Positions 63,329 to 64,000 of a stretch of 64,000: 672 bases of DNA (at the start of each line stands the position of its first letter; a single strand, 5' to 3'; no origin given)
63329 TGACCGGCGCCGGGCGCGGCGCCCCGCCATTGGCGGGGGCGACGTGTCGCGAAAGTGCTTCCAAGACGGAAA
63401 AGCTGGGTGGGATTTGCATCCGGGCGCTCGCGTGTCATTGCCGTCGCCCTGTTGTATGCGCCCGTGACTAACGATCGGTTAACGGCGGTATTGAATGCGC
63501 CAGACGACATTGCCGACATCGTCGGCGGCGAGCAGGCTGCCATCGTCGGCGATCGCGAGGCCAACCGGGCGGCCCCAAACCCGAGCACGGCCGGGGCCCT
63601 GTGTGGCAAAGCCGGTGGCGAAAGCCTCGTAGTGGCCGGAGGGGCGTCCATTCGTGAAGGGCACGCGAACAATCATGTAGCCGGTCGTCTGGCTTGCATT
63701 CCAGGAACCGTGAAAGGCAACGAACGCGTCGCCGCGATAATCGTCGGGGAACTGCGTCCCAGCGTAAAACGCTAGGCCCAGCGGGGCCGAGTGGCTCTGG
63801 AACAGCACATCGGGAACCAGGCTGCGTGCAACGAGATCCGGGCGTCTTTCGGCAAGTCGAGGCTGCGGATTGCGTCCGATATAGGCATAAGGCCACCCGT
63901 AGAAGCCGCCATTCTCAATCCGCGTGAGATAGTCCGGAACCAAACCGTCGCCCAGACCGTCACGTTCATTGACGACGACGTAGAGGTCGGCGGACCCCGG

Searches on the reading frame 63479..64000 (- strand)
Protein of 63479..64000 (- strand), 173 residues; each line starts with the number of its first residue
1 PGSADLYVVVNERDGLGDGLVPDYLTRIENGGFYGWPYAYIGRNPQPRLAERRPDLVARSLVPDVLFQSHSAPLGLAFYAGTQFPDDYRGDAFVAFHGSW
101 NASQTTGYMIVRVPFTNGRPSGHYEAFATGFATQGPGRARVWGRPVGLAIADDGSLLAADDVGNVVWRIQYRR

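Call 11: search_protein_families(library=pfam, proteins=[window:63479-64000:-], max_evalue=0.001)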
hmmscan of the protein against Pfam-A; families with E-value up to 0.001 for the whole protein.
window:63479-64000:- (173 aa): 2 families
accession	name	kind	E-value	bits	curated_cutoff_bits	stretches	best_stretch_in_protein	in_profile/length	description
PF07995.17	GSDH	-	1.3e-06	28.3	25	1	23-95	206-276/332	Glucose / Sorbosone dehydrogenase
PF22807.2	TrAA12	-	0.00078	18.3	30.9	0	63-126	274-331/463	TrAA12-like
